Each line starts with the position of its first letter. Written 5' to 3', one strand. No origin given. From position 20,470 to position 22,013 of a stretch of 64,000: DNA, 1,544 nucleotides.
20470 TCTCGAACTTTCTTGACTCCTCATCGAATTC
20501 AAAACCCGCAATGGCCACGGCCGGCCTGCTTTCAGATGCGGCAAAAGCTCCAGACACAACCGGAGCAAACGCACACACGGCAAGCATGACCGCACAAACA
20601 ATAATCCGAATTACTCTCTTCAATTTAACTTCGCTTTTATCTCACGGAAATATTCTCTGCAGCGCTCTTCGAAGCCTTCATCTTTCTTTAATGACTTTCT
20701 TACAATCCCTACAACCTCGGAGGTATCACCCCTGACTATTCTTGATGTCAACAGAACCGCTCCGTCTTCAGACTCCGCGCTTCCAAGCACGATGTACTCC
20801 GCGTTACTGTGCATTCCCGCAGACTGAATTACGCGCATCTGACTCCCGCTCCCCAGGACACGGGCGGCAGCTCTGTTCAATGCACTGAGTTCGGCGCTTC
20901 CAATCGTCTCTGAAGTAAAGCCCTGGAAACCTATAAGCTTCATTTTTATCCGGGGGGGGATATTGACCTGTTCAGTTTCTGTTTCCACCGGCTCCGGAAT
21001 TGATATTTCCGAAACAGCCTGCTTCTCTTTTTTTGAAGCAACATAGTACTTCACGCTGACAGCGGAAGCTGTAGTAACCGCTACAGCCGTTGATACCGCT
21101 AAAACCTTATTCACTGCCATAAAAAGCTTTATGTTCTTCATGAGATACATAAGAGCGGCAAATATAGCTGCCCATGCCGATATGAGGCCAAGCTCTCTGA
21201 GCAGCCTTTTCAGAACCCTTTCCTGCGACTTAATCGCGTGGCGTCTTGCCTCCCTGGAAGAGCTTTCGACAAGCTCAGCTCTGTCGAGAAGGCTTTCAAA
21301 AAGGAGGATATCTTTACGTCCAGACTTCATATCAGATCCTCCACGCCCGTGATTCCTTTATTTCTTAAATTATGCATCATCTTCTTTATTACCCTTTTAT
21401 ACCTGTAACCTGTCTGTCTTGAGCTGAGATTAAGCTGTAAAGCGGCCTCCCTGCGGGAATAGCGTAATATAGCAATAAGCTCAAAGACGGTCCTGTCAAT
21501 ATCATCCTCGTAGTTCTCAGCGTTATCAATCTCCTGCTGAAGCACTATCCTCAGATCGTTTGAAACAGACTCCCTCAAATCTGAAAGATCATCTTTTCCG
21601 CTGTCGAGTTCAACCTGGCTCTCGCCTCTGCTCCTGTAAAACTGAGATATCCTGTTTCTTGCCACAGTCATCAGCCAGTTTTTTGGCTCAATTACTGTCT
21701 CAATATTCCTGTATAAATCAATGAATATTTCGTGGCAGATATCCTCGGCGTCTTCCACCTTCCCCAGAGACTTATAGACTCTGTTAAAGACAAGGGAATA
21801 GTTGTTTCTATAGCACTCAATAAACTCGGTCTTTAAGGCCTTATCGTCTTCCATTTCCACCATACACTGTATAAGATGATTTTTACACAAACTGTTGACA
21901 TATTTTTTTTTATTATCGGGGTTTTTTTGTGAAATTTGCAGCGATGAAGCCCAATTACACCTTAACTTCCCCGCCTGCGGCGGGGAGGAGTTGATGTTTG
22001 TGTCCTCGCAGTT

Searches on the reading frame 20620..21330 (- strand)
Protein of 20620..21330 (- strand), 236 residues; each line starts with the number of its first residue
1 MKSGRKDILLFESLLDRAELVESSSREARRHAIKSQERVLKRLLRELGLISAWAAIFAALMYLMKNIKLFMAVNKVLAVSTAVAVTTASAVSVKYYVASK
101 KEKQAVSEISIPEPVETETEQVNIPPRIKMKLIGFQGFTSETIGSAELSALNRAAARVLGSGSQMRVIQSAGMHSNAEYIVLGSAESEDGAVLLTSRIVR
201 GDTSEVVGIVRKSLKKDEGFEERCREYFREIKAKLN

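Call 4: search_protein_families(library=pfam, proteins=[window:20620-21330:-], max_evalue=0.1)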
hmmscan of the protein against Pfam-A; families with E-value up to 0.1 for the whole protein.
window:20620-21330:- (236 aa): 2 families
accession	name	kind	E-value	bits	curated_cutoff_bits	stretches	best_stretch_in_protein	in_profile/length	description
PF17680.6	FlgO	-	0.01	16.1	22.6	1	166-216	77-127/130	FlgO protein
PF20315.3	DUF6611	-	0.087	13.3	27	0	33-89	40-96/168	Family of unknown function (DUF6611)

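Call 6: find_homologous_proteins(query=window:20620-21330:-, max_evalue=0.001)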
Query window:20620-21330:- (236 aa): 1 proteins with E <= 0.001 among 3347 candidates.
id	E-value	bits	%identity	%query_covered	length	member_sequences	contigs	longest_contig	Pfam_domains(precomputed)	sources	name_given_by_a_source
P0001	2.4e-137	473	98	100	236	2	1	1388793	-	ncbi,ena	-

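Call 7: find_encoding_contigs(protein=window:20620-21330:-, flank=5000, max_places=10)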
Protein window:20620-21330:- (236 aa): 2 contigs read that carry it; 1 place shown.
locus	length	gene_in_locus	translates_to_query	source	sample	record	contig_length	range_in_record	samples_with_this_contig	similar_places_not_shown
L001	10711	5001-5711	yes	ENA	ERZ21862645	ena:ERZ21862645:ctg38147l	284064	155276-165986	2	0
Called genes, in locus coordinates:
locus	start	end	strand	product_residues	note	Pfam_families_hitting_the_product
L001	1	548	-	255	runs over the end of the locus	PF08241:Methyltransf_11, PF13847:Methyltransf_31 (faint)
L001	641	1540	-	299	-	-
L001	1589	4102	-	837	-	PF12733:Cadherin-like, PF23414:Beta-prop_EML_2 (faint), PF25852:DUF6242_C (faint), PF15902:Sortilin-Vps10 (faint), PF14870:PSII_BNR (weak)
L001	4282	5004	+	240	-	PF04542:Sigma70_r2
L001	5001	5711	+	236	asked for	-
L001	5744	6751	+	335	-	PF03783:CsgG (faint)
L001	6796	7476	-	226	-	PF25084:LbH_EIF2B (weak), PF25087:GMPPB_C (weak), PF21711:DCTN5 (faint), PF00132:Hexapep (weak)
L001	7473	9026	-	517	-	PF00535:Glycos_transf_2, PF08241:Methyltransf_11 (weak), PF08242:Methyltransf_12 (weak), PF13649:Methyltransf_25 (weak)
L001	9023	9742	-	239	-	PF08889:WbqC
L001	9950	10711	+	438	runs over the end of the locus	PF01590:GAF, PF13185:GAF_2, PF13492:GAF_3, PF07228:SpoIIE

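Call 8: find_encoding_contigs(protein=P0001, flank=5000, max_places=10)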
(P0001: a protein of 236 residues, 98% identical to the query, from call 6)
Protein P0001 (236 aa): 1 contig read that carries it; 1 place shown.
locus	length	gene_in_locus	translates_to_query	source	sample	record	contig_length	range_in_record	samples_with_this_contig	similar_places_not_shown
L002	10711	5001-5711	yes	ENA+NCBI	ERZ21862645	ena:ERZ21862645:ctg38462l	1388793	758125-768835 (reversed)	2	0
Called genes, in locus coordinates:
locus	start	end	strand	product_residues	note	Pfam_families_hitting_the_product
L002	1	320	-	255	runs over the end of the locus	PF08241:Methyltransf_11, PF13847:Methyltransf_31 (weak)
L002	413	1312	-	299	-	-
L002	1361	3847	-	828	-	-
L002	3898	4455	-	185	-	-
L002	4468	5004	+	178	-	PF04542:Sigma70_r2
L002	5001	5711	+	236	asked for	-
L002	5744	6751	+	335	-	PF03783:CsgG (faint)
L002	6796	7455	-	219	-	PF25084:LbH_EIF2B (weak), PF25087:GMPPB_C (weak), PF21711:DCTN5 (faint), PF00132:Hexapep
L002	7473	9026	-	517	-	PF00535:Glycos_transf_2, PF08241:Methyltransf_11 (faint), PF08242:Methyltransf_12 (weak), PF13649:Methyltransf_25 (weak)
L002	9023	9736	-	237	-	PF08889:WbqC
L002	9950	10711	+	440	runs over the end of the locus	PF01590:GAF, PF13185:GAF_2, PF13492:GAF_3, PF07228:SpoIIE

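Call 12: find_related_loci(query=window:20620-21330:-, collection=genome_contigs, flank=10000)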
Query window:20620-21330:- (236 aa) in genome_contigs; peptide patterns used: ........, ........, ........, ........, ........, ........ (x = any residue, [..] = any of these).
85 stretches matched a pattern, but none encodes a relative of the query by tblastn (E <= 1e-3).

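Call 20: search_protein_representatives(protein=window:20620-21330:-)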
Query: 236 residues. Proteins with E-value up to 0.001 (for the whole library): 46; up to 1e-10: 5; up to 1e-30: 1. The best 46 are listed.
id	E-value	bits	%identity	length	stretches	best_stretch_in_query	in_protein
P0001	7.7e-138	473.2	98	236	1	1-236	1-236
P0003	1.6e-20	90.4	26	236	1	5-235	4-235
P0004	3.9e-20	89.1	30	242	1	4-233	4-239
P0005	2.2e-19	86.6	28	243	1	4-232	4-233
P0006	5.4e-12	62.5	25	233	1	2-231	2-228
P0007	1.7e-10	57.6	21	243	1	3-235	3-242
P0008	5.8e-09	52.6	27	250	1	2-234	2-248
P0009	6.1e-08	49.3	26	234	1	10-234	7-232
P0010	1.4e-07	48.0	25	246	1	1-234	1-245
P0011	3.9e-07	46.6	25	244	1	5-222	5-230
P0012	5.1e-07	46.3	29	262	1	4-121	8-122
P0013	9.4e-06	42.1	24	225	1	25-233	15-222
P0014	1.4e-05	41.6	25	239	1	1-212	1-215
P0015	1.7e-05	41.3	26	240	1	1-227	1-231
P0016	3.0e-05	40.5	25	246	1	5-211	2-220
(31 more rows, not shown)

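Call 24: find_encoding_contigs(protein=P0004, flank=5000, max_places=4)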
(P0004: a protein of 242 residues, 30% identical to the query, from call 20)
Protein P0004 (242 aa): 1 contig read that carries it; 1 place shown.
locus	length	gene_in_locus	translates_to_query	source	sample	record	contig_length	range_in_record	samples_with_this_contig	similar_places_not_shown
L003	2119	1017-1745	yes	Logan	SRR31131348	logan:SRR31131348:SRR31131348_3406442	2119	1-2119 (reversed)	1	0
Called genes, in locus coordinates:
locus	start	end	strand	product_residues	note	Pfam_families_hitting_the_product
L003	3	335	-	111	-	?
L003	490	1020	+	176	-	PF04542:Sigma70_r2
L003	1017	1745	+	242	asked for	-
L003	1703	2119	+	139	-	?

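Call 25: find_encoding_contigs(protein=P0003, flank=5000, max_places=4)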
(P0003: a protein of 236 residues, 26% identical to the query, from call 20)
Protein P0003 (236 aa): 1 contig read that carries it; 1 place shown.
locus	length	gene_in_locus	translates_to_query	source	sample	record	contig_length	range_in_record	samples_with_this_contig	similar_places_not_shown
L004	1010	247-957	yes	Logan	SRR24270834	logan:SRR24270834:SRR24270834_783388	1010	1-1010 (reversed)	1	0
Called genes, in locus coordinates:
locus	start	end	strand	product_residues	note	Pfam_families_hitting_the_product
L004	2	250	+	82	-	?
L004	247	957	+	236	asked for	-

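Call 26: find_encoding_contigs(protein=P0005, flank=6000, max_places=4)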
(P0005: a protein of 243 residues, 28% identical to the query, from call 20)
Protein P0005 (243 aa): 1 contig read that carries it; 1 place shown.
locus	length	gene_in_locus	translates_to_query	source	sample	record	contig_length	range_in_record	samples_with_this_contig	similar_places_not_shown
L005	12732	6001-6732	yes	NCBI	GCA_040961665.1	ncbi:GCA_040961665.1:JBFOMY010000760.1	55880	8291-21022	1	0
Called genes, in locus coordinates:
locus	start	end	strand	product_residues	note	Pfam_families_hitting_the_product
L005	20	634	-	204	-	-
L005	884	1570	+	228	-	-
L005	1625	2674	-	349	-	PF01278:Omptin (weak)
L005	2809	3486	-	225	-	PF13505:OMP_b-brl (weak), PF13568:OMP_b-brl_2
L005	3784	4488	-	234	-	PF07953:Toxin_R_bind_N, PF13385:Laminin_G_3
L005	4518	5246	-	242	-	PF07953:Toxin_R_bind_N (weak), PF13385:Laminin_G_3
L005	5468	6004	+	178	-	PF04542:Sigma70_r2 (weak)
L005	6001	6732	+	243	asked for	-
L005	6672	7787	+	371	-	PF03783:CsgG (weak), PF13036:LpoB (weak)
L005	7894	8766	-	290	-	PF13452:FAS1_DH_region, PF01575:MaoC_dehydratas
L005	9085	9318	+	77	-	-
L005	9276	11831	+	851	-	PF02901:PFL-like, PF01228:Gly_radical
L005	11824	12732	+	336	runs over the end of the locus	PF13353:Fer4_12 (faint), PF04055:Radical_SAM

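Call 27: find_encoding_contigs(protein=P0007, flank=6000, max_places=4)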
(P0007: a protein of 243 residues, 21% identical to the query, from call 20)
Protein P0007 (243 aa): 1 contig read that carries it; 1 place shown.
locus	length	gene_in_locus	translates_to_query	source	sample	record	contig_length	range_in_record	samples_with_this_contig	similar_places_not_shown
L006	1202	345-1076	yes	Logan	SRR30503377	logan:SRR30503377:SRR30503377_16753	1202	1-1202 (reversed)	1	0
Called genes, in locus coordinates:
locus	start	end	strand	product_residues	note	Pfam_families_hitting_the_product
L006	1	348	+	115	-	?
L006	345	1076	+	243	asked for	-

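Call 28: find_encoding_contigs(protein=P0008, flank=6000, max_places=4)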
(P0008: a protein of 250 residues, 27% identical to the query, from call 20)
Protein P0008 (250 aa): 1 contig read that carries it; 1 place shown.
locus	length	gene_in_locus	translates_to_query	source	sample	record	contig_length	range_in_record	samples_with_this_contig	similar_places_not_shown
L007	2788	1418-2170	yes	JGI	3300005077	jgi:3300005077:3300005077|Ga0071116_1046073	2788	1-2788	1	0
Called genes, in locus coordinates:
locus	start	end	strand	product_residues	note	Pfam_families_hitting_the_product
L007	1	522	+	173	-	?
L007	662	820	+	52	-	-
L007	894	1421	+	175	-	PF04542:Sigma70_r2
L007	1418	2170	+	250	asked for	-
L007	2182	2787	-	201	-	?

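Call 38: list_cluster_members(proteins=[window:20620-21330:-, P0001, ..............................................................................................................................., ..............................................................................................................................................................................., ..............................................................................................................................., window:19580-20623:-, window:21327-21863:-])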
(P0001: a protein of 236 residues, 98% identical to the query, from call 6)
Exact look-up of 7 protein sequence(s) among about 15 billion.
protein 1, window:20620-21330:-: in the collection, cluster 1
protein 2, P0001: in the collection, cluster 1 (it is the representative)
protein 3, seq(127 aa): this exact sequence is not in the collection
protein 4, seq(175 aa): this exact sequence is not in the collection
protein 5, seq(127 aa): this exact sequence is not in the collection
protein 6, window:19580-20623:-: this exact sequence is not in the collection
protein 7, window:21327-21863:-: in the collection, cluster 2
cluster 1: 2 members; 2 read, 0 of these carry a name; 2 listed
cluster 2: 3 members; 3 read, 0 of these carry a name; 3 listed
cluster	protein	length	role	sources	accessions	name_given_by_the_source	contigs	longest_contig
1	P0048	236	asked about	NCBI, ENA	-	-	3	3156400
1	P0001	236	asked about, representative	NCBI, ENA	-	-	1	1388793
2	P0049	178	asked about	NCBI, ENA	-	-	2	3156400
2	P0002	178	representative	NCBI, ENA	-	-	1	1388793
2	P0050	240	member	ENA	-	-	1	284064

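Call 39: predict_structure(alignment_id=A1)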
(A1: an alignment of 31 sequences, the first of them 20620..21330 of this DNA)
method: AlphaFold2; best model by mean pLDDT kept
length: 236 residues; sequences in the alignment: 31
mean_pLDDT: 72.9   pTM: 0.44
mean pLDDT of the five models: 72.9, 71.2, 70.6, 70.4, 69.7
residues with pLDDT >= 90: 53; 70-90: 77; 50-70: 82; < 50: 24
segments of 3 or more residues with pLDDT < 50: 1-3, 103-121
pLDDT, mean of each block of 10 residues (from residue 1): 54 62 60 72 66 69 62 66 77 72 45 46 52 87 91 89 68 73 92 94 90 90 92 87
secondary structure, 60 per line:
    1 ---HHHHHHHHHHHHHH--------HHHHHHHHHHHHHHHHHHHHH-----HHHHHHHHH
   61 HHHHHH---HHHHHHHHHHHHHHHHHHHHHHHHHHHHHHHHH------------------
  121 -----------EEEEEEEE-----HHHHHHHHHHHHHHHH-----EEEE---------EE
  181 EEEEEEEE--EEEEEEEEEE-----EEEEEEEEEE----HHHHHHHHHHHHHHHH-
elements in order: H4-17 H26-46 H52-66 H70-102 E132-139 H145-160 E166-169 E179-188 E191-200 E206-215 H220-235

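Call 42: fold_search(model_id=the predicted structure, library=pdb)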
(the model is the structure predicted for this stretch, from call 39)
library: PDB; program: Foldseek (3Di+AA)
matches with E <= 10: 1406; with E <= 0.001: 56
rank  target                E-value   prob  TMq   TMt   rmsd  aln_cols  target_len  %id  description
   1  4r40_C                1.9e-06  1.00  0.35  0.22   3.8       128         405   17  Crystal Structure of TolB/Pal complex from Yersinia pestis. (released 2014-09-03)
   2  5t11_I                3.8e-06  1.00  0.37  0.60   3.8       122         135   15  PelC L103M dodecamer from Paraburkholderia phytofirmans, space group C2 (released 2017-03-15)
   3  5t0z_B                4.1e-06  1.00  0.34  0.48   5.0       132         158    9  PelC from Geobacter metallireducens (released 2017-03-15)
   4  4pwz_B                4.9e-06  1.00  0.39  0.23   3.0       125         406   15  Crystal structure of TolB protein from Yersinia pestis CO92 (released 2014-04-02)
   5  3iax_A                4.9e-06  1.00  0.35  0.22   3.9       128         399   15  The crystal structure of the TolB box of Colicin A in complex with TolB reveals important differences in the recruitme (released 2009-10-13)
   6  4pwz_A                5.6e-06  1.00  0.35  0.22   3.7       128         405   16  Crystal structure of TolB protein from Yersinia pestis CO92 (released 2014-04-02)
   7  4r40_A                5.6e-06  1.00  0.36  0.22   3.3       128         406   16  Crystal Structure of TolB/Pal complex from Yersinia pestis. (released 2014-09-03)
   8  9h80_A                5.6e-06  1.00  0.35  0.51   4.6       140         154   14  Structure of the outer membrane exopolysaccharide transporter PelBC (released 2025-06-11)
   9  5t10_B                5.6e-06  1.00  0.35  0.55   4.2       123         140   14  PelC dodecamer from Paraburkholderia phytofirmans, space group P6 (released 2017-03-15)
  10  1c5k                  1.1e-05  1.00  0.34  0.22   4.1       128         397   16  THE STRUCTURE OF TOLB, AN ESSENTIAL COMPONENT OF THE TOL-DEPENDENT TRANSLOCATION SYSTEM AND ITS INTERACTIONS WITH THE TR (released 2000-12-06)
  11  5t11_E                1.3e-05  1.00  0.35  0.55   4.2       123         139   15  PelC L103M dodecamer from Paraburkholderia phytofirmans, space group C2 (released 2017-03-15)
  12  4jml_A                1.4e-05  1.00  0.30  0.19   5.0       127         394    9  Crystal structure of the TolB(P201C)-ColicinE9 TBE peptide(A33C) complex. (released 2013-07-17)
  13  5t11_K                1.4e-05  1.00  0.35  0.58   3.8       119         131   14  PelC L103M dodecamer from Paraburkholderia phytofirmans, space group C2 (released 2017-03-15)
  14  5t11_F                1.5e-05  1.00  0.36  0.58   3.7       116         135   15  PelC L103M dodecamer from Paraburkholderia phytofirmans, space group C2 (released 2017-03-15)
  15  2ivz_A                1.7e-05  1.00  0.33  0.21   4.4       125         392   14  Structure of TolB in complex with a peptide of the colicin E9 T- domain (released 2006-08-16)
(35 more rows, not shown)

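Call 49: search_protein_families(library=ncbifam, proteins=[window:20620-21330:-], max_evalue=0.01)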
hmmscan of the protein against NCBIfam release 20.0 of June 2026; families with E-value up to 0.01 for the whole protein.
window:20620-21330:- (236 aa): 0 families

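Call 63: search_solved_structures(query=A1, max_evalue=10)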
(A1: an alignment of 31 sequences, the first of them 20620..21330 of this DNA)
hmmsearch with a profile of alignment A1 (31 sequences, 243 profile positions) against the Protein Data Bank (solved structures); distinct sequences matched with E-value up to 10: 2.
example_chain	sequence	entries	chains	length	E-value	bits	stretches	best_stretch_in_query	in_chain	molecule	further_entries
5o4u_A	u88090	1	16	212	0.89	12.2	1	63-142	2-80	Flagellin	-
9yok_D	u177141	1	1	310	0.92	12.1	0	15-53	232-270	Fab-14 heavy chain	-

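Call 64: search_protein_families(library=pfam, alignment_id=A1, max_evalue=0.1)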
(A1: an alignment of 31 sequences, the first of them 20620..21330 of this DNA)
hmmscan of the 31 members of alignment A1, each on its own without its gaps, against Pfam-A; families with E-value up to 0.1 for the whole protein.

A. member 1, window:20620-21330:- (236 aa): 2 families
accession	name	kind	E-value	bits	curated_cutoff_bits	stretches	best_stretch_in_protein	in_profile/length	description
PF17680.6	FlgO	-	0.01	16.1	22.6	1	166-216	77-127/130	FlgO protein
PF20315.3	DUF6611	-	0.087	13.3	27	0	33-89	40-96/168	Family of unknown function (DUF6611)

B. families by the number of members that match (of 31 scanned): 24 families
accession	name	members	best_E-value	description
PF17680.6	FlgO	11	4.8e-05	FlgO protein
PF20315.3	DUF6611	2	0.087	Family of unknown function (DUF6611)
PF06182.17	ABC2_membrane_6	1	0.001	ABC-2 family transporter protein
PF22806.1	M_C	1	0.0021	Protein M, C-terminal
PF21093.3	Nup188_N-subdom_III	1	0.0092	Nucleoporin Nup188, N-terminal subdomain III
PF09594.16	GT87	1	0.011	Glycosyltransferase family 87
PF03741.22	TerC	1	0.013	Integral membrane protein TerC family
PF10522.14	RII_binding_1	1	0.014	RII binding domain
PF13036.11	LpoB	1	0.015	Peptidoglycan-synthase activator LpoB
PF10864.13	DUF2663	1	0.016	Protein of unknown function (DUF2663)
PF03648.19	Glyco_hydro_67N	1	0.017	Glycosyl hydrolase family 67 N-terminus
PF05494.18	MlaC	1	0.017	MlaC protein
PF25592.1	DUF7937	1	0.024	Domain of unknown function (DUF7937)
PF01594.21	AI-2E_transport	1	0.025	AI-2E family transporter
PF20563.3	DUF6773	1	0.031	Family of unknown function (DUF6773)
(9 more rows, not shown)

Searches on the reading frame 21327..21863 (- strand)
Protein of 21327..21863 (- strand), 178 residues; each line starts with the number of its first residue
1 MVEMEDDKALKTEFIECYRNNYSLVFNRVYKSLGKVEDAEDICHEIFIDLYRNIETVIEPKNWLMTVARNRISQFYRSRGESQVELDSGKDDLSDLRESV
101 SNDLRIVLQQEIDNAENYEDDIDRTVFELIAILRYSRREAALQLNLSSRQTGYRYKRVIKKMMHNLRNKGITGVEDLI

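Call 49: search_protein_families(library=ncbifam, proteins=[window:21327-21863:-], max_evalue=0.01)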
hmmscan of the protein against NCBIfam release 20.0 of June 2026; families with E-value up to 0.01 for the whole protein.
window:21327-21863:- (178 aa): 40 families (the best 25 are shown)
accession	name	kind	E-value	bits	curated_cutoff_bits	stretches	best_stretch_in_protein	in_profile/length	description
TIGR02937.1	sigma70-ECF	superfamily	1.8e-12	47.2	42.9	1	14-163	3-162/165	sigma-70 family RNA polymerase sigma factor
TIGR02985.1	Sig70_bacteroi1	subfamily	1.2e-10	41.8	126.4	1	13-166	2-162/162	RNA polymerase sigma-70 factor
NF007215.0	PRK09637.1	equivalog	4e-09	36.7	212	1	29-165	18-153/181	RNA polymerase sigma factor SigZ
NF007222.0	PRK09640.1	equivalog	1.5e-08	34.4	194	1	16-168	30-184/188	RNA polymerase sigma factor SigX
TIGR02959.1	SigZ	equivalog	2.3e-08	34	168.65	1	29-166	12-148/170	RNA polymerase sigma factor SigZ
TIGR02952.1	Sig70_famx2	equivalog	9.2e-08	32.2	206.45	1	14-91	13-95/170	ECF subfamily RNA polymerase sigma factor, BldN family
TIGR02957.1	SigX4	subfamily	1.1e-07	31.3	323.25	1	17-78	2-64/281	RNA polymerase sigma-70 factor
NF009172.0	PRK12519.1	subfamily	2.5e-07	30.4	222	1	18-166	35-189/194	RNA polymerase sigma factor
NF009165.0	PRK12512.1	equivalog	3.6e-07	30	198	1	28-168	41-181/184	RNA polymerase sigma factor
TIGR02989.1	Sig-70_gvs1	subfamily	1.5e-06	28.3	124.55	1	14-87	3-79/158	RNA polymerase sigma-70 factor, Rhodopirellula/Verrucomicrobium family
NF009167.0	PRK12514.1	equivalog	1.9e-06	27.9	265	1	11-111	19-120/180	RNA polymerase sigma factor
NF058625.1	sigma_PG0214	equivalog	3.7e-06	26.7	130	1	13-151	5-146/170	GFO_1088 family ECF-type sigma factor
TIGR02950.1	SigM_subfam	subfamily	8.3e-06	25.7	147.95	1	16-161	4-153/159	RNA polymerase sigma factor, SigM family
NF007223.0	PRK09641.1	equivalog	9.8e-06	25.5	209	1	11-99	20-109/187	RNA polymerase sigma factor SigW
NF007227.0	PRK09645.1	subfamily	1.4e-05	25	202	1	14-168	15-172/177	sigma-70 family RNA polymerase sigma factor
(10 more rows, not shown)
